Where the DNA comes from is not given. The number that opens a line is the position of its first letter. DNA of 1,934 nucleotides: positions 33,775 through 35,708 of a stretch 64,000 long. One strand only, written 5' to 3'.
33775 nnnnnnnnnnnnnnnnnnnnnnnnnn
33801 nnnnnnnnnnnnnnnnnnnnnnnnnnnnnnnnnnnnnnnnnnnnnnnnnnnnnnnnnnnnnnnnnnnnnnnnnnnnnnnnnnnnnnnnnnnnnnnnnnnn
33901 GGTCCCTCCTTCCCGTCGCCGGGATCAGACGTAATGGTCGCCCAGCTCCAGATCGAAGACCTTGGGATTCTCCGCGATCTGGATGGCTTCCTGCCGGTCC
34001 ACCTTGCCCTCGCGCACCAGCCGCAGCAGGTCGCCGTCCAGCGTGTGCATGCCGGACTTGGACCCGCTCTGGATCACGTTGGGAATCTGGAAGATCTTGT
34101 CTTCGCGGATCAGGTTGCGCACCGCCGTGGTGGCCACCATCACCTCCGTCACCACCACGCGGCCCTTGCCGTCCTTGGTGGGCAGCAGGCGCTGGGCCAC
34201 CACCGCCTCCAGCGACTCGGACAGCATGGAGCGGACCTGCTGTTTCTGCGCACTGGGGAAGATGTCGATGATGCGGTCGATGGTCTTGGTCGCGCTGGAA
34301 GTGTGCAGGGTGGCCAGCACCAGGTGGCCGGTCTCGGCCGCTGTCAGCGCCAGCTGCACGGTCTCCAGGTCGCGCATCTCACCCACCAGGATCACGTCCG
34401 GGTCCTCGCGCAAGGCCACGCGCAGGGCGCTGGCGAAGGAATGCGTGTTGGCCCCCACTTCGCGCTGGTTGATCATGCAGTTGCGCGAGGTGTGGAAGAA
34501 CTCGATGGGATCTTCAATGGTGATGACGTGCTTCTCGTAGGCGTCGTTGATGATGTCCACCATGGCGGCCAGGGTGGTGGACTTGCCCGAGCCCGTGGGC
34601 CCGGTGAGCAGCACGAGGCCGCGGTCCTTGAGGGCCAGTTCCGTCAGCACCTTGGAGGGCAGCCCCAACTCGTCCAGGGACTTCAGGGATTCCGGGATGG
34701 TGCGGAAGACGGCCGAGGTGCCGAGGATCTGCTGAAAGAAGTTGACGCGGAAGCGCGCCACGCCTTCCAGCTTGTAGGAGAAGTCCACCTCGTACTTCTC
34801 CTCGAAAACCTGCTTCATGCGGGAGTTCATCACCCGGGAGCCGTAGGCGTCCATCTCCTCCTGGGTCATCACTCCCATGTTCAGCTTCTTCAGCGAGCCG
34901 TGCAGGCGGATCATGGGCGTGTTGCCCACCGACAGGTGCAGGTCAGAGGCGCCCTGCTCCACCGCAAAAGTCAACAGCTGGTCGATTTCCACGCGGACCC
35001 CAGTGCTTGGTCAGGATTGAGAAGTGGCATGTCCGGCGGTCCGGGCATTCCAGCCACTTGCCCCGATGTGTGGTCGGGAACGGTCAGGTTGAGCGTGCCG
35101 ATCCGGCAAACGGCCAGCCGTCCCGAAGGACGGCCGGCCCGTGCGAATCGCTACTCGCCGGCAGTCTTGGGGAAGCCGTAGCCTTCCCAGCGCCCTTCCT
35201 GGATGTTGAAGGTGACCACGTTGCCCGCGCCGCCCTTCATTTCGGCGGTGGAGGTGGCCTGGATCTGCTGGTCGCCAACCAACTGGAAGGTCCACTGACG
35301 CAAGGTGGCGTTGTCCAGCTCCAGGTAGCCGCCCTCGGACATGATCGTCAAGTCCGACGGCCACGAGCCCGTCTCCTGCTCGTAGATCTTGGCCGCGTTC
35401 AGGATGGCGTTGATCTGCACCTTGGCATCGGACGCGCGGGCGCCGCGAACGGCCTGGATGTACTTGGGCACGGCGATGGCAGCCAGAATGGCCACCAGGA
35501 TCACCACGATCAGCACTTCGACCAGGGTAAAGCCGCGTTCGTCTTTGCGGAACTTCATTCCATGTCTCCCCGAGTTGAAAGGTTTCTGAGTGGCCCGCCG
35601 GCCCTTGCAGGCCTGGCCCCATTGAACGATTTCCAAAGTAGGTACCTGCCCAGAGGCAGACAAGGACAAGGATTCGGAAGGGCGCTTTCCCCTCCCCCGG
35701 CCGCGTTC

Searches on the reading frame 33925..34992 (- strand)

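Call 9: search_protein_families(library=pfam, proteins=[window:33925-34992:-], max_evalue=0.01)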
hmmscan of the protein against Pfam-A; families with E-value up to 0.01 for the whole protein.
window:33925-34992:- (355 aa): 14 families
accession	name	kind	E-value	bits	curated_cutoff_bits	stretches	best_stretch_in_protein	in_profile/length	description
PF00437.27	T2SSE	-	2.7e-53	181.4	24.9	1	3-294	12-329/370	Type II/IV secretion system protein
PF13555.12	AAA_29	-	4.4e-05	23.6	27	1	120-147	18-45/61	P-loop containing region of AAA domain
PF25199.1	nSTAND_NTPase5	-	4.9e-05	23.6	34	1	122-163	39-80/145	Novel STAND NTPase 5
PF13604.12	AAA_30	-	7.6e-05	23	27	1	115-214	9-105/191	AAA domain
PF00265.24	TK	-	0.00013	22.3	20.6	1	126-250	3-132/176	Thymidine kinase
PF13401.12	AAA_22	-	0.00018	22.3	27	1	123-164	4-44/130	AAA domain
PF13191.12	AAA_16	-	0.0006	20.8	32.6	1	125-161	25-58/167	AAA ATPase domain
PF13476.12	AAA_23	-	0.00084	20.5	27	1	123-144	18-39/201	AAA domain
PF20720.3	nSTAND3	-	0.0013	18.9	27.2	1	120-165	13-57/155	Novel STAND NTPase 3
PF12775.13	AAA_7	-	0.0014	18.6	25.8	1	114-159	23-69/181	P-loop containing dynein motor region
PF00004.35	AAA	-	0.0016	19.3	21.2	1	127-209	1-69/131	ATPase family associated with various cellular activities (AAA)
PF00005.33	ABC_tran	-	0.0037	18.3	25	1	120-158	7-45/137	ABC transporter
PF01078.27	Mg_chelatase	-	0.0056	16.5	20.3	0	118-187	16-86/207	Magnesium chelatase, subunit ChlI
PF03266.21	NTPase_1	-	0.0084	16.4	23.9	0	127-149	2-24/168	NTPase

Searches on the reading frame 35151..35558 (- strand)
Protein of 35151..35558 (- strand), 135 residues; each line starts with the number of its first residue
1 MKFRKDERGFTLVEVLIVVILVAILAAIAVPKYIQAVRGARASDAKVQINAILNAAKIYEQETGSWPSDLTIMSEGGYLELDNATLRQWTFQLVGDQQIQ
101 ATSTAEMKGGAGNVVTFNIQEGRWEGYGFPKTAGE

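Call 79: search_protein_families(library=pfam, proteins=[window:35151-35558:-], max_evalue=0.1)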
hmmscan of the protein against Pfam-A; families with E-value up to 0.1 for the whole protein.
window:35151-35558:- (135 aa): 3 families
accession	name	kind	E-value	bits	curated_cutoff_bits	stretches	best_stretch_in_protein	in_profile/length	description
PF07963.17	N_methyl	-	5.3e-09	35.7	21.2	1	4-30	1-27/27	Prokaryotic N-terminal methylation motif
PF08334.16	T2SSG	-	0.021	15.3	21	1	33-69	2-38/108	Type II secretion system (T2SS), protein G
PF16982.10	Flp1_like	-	0.031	14.2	33.5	1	2-24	1-24/49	Putative Flagellin, Flp1-like, domain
